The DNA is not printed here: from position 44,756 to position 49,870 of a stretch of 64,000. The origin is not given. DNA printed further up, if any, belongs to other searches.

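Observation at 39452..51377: Candidate undescribed envelope machine: FtsX permease, ABC ATPase, giant M28-like/MacB-like fusion, two OPT-like membrane proteins and a fused transferase in one operon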

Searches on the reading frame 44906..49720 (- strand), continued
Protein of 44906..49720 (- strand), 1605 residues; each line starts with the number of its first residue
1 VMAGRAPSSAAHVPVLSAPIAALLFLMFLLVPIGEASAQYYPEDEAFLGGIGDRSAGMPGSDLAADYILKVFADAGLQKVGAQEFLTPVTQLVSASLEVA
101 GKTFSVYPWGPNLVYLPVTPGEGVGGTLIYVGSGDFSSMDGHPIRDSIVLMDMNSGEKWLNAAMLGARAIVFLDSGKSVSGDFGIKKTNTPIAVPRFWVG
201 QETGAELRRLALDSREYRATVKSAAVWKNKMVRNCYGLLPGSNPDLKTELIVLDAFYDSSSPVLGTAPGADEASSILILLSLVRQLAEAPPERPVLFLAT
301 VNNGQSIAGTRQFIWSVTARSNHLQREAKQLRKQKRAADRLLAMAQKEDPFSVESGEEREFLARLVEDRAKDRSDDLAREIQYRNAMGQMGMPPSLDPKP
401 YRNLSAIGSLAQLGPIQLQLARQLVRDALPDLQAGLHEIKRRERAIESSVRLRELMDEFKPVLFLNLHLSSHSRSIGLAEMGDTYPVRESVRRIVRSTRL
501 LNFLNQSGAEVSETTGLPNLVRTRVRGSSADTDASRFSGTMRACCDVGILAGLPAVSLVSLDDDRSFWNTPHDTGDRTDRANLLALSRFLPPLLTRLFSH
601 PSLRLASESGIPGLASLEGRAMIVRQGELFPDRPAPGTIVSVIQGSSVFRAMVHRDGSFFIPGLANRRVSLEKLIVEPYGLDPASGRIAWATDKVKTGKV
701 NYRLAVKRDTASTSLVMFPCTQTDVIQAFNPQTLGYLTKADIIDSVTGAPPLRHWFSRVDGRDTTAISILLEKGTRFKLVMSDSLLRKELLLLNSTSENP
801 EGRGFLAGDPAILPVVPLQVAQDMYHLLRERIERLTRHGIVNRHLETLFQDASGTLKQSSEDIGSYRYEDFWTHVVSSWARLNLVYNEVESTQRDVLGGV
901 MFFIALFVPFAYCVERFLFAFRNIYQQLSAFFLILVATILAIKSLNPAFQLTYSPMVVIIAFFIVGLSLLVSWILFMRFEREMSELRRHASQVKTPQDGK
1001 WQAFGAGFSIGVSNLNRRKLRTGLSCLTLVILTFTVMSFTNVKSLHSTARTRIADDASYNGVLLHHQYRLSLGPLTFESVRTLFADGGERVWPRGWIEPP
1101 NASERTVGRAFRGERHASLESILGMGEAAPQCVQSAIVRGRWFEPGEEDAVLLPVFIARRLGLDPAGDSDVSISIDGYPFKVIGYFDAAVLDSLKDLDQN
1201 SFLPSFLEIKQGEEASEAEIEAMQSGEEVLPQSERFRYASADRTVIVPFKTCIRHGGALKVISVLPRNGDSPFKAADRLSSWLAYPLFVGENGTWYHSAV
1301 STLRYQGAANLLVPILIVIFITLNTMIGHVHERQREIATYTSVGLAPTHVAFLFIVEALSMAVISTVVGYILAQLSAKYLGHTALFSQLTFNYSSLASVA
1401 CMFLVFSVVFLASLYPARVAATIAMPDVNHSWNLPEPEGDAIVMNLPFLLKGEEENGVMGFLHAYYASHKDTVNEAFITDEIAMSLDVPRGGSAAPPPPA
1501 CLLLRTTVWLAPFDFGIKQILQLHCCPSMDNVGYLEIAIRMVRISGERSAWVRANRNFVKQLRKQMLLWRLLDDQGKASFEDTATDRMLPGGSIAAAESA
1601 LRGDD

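Call 32: search_solved_structures(query=A1, max_evalue=0.1, show_alignments=3)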
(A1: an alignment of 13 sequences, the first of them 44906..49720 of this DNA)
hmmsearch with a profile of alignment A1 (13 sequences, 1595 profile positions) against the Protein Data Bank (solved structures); distinct sequences matched with E-value up to 0.1: 42.
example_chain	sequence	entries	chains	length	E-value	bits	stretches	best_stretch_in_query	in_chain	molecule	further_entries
2ek8_A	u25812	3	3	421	7e-21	76.6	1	26-314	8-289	Aminopeptidase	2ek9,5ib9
6hc6_A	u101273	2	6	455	1.1e-19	72.5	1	30-320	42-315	Aminopeptidase YwaD | Aminopeptidase Y (Arg Lys Leu preference)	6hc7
5lil_A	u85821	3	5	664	2.7e-12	48.1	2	1242-1418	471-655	Macrolide export ATP-binding/permease protein MacB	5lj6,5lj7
9o9x_C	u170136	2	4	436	1.2e-10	42.6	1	1308-1418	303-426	ABC transporter permease YtrF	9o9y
5xu1_M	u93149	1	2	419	1.8e-10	42.1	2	1317-1417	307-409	ABC transporter permeae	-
5gko_A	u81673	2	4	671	3.5e-10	41.1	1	1239-1417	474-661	Macrolide export ATP-binding/permease protein MacB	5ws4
5nik_J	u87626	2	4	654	6.2e-10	40.3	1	1251-1418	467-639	Macrolide export ATP-binding/permease protein MacB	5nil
6wrv_A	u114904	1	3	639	3.5e-08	34.5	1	26-170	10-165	Transferrin receptor protein 1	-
1de4_C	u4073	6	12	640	3.5e-08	34.5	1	26-170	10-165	TRANSFERRIN RECEPTOR | Transferrin receptor protein 1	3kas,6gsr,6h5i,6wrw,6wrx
6d03_A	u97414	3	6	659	3.6e-08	34.4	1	26-170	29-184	Transferrin receptor protein 1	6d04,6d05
3s9l_A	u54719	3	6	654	3.6e-08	34.4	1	26-170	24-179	Transferrin receptor protein 1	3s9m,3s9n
6okd_A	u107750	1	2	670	4.2e-08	34.2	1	26-170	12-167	Transferrin receptor protein 1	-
11rn_A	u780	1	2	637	4.9e-08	34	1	27-170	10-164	Transferrin receptor protein 1, serum form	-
11qc_A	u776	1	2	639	4.9e-08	34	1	27-170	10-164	Transferrin receptor protein 1, serum form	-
1cx8_A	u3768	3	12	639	5.5e-08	33.8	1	26-170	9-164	TRANSFERRIN RECEPTOR PROTEIN | Transferrin receptor protein 1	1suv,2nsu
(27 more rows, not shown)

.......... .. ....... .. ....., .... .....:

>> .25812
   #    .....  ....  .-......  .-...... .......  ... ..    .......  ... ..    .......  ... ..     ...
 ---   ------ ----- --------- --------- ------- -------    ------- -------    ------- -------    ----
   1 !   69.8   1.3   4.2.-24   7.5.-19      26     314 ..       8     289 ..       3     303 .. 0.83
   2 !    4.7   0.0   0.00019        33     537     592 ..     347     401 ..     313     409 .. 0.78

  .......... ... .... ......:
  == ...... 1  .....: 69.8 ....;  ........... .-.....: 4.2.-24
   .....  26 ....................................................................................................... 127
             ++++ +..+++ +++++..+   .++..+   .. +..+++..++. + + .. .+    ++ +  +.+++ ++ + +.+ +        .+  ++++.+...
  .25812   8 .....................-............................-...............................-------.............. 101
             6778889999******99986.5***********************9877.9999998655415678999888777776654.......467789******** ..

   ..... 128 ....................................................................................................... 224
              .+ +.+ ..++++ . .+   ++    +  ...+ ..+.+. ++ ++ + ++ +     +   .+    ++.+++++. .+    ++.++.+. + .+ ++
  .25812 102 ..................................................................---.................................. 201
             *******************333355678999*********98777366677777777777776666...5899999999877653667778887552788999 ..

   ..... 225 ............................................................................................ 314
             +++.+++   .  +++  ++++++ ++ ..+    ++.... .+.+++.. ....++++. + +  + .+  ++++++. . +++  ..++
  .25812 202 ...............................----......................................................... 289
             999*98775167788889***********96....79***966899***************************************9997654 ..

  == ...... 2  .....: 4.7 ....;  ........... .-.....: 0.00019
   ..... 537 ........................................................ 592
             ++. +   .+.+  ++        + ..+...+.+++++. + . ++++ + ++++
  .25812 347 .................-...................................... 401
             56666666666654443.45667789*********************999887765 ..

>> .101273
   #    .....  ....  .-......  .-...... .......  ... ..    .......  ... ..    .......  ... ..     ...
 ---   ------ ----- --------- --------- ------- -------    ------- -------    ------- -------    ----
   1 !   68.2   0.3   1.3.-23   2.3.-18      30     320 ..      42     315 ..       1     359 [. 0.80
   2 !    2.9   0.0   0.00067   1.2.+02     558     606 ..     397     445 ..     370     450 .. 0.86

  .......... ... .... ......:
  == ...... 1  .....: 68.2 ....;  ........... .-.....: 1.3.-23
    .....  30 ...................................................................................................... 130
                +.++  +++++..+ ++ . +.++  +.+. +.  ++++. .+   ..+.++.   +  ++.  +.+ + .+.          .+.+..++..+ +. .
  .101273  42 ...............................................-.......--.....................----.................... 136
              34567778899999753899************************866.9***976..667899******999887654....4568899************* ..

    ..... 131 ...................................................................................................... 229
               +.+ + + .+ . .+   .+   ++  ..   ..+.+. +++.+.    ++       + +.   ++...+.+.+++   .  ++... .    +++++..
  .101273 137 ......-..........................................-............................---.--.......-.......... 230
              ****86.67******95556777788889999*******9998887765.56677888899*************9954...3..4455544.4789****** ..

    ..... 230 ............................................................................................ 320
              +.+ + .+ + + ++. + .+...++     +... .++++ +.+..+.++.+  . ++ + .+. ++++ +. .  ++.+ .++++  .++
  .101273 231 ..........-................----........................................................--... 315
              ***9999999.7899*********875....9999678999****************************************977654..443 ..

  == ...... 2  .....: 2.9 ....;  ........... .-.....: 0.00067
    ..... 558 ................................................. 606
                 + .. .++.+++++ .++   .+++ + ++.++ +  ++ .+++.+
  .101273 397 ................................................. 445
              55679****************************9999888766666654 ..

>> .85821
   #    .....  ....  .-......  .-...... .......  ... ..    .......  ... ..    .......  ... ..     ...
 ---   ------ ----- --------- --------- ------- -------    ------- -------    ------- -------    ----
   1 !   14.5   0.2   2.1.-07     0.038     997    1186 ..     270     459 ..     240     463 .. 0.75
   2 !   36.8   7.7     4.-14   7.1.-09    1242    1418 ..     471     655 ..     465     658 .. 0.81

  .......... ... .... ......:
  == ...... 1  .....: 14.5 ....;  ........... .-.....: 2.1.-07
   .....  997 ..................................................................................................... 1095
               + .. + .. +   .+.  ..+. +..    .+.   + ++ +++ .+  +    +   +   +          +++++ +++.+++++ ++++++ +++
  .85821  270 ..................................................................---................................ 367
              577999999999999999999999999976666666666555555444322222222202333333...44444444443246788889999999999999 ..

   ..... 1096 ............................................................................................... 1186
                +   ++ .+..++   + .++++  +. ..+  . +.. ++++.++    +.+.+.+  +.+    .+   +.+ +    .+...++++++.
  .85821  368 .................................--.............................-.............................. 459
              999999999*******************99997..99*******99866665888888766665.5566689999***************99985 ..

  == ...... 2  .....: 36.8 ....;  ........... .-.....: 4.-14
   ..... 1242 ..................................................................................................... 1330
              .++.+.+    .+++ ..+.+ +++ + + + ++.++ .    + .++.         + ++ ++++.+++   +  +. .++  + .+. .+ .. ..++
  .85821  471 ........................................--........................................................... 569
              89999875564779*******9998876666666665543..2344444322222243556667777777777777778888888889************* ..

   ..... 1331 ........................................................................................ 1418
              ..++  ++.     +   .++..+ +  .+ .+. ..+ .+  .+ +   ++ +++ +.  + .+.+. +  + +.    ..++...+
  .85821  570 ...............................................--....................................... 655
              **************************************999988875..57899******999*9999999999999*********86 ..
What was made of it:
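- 47039..49603 (-): C ectodomain (aa ~40-894). It contains a PA domain and an M28-like domain without zinc ligands (aa ~26-320 plus ~540-600), a helical insert (aa ~320-470) and about 300 aa of unassigned sequence. The family profile matches PA+M28 aminopeptidases 2ek8 and 6hc6 (E 7e-21, 1e-19), and also transferrin receptor, nicalin and nicastrin (call 32).
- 45452..46657 (-): C: MacB-type module (aa ~1022-1423). It consists of TM1, a ~260-aa periplasmic core domain and TM2-4. Profile matches to MacB structures 5lil, 5gko and 5nik cover the periplasmic domain and TM2-4, with further matches to YtrF, LolF and LolC (call 32).
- On Type VII (MacB-type) ABC system: C aligns to MacB, YtrF, LolF and LolC structures (call 32).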

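Call 64: find_related_loci(query=A7, collection=metagenome_contigs, flank=10000)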
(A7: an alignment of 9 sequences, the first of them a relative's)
Query A7 (1529 aa) in metagenome_contigs; peptide patterns used: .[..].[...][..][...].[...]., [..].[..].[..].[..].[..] (x = any residue, [..] = any of these).
600 stretches matched a pattern (row limit reached: there are more); 565 encode a relative of the query (tblastn E <= 1e-3); the best 80 are kept; 80 distinct loci.
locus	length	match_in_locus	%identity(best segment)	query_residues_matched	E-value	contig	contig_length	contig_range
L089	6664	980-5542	64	9-1520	0e+0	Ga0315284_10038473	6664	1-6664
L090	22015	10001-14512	64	8-1513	0e+0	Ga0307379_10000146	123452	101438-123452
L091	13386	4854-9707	58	9-1511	0e+0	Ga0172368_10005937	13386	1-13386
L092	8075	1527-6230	57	25-1514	0e+0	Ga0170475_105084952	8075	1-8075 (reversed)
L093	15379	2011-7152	57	17-1510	0e+0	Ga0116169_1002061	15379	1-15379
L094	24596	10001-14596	56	2-1510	0e+0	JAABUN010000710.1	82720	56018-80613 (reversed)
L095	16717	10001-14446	58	36-1515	0e+0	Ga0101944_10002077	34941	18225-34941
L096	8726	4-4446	59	103-1508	0e+0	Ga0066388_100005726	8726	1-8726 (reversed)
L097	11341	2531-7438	54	4-1516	0e+0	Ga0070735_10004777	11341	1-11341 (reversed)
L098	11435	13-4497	56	36-1508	0e+0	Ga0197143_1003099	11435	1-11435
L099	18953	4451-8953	54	25-1508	0e+0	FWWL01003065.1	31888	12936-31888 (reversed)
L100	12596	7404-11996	55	2-1508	0e+0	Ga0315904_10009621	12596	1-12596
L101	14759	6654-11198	54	1-1508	0e+0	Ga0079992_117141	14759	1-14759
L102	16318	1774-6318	54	1-1508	0e+0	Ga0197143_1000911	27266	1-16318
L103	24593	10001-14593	53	1-1525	0e+0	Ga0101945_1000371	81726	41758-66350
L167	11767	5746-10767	44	11-1529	0e+0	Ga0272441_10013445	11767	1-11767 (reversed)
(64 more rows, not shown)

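Call 69: search_solved_structures(query=A8, max_evalue=10)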
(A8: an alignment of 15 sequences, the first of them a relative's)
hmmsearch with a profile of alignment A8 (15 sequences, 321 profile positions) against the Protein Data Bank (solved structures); distinct sequences matched with E-value up to 10: 1.
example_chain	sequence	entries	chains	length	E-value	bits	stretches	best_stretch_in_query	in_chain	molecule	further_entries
9e71_Bc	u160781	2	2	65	2.7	10.1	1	123-143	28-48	Small zinc finger protein HVO-2753-like zinc-binding pocket domain-containing protein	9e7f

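Call 70: search_protein_families(library=pfam, alignment_id=A8, max_evalue=0.1)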
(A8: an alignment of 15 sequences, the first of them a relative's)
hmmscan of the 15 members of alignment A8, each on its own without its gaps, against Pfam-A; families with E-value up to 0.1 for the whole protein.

A. member 1, L114:17090-18091:+ (334 aa): 3 families
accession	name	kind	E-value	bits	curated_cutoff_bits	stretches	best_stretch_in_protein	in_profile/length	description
PF25806.1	RHH_ERCC6L2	-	0.034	14.8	27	1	230-261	35-66/75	ERCC6L2-like, ribbon-helix-helix domain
PF05939.18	Phage_min_tail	-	0.035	14.9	39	0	117-146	63-92/108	Phage minor tail protein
PF12161.14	HsdM_N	-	0.052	14.6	24.5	0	60-104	65-109/135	HsdM N-terminal domain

B. families by the number of members that match (of 15 scanned): 12 families
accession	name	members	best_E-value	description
PF18547.6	HalOD2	1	0.01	Halobacterial output domain 2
PF20097.4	DUF6487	1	0.028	Domain of unknown function (DUF6487)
PF05599.16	Deltaretro_Tax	1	0.03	Deltaretrovirus Tax protein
PF22995.2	C2CH-3rd_BIRD-IDD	1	0.03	BIRD-IDD transcription factor, third C2HC zinc finger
PF25806.1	RHH_ERCC6L2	1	0.034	ERCC6L2-like, ribbon-helix-helix domain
PF05939.18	Phage_min_tail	1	0.035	Phage minor tail protein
PF20120.5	DUF6510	1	0.035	Family of unknown function (DUF6510)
PF12161.14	HsdM_N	1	0.052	HsdM N-terminal domain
PF24386.1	DUF7540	1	0.064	Domain of unknown function (DUF7540)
PF08274.17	Zn_Ribbon_YjdM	1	0.067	PhnA Zinc-Ribbon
PF14205.11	Cys_rich_KTR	1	0.085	Cysteine-rich KTR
PF18256.6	HscB_4_cys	1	0.094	Co-chaperone HscB tetracysteine metal binding motif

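Call 78: search_protein_families(library=padloc, proteins=[window:44906-49720:-], max_evalue=0.001)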
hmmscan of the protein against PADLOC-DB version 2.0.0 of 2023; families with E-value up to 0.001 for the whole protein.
window:44906-49720:- (1605 aa): 2 families
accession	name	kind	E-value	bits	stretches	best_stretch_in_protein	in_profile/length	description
PDLC01991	CARF_m8--CARF_LolE_TM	-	5.8e-49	164.9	1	844-1462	30-591/810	-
PDLC01990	CARF_m8--CARF_Beta-galactosidase_LolE_TM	-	4.6e-24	81.9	1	941-1434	1082-1539/1791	-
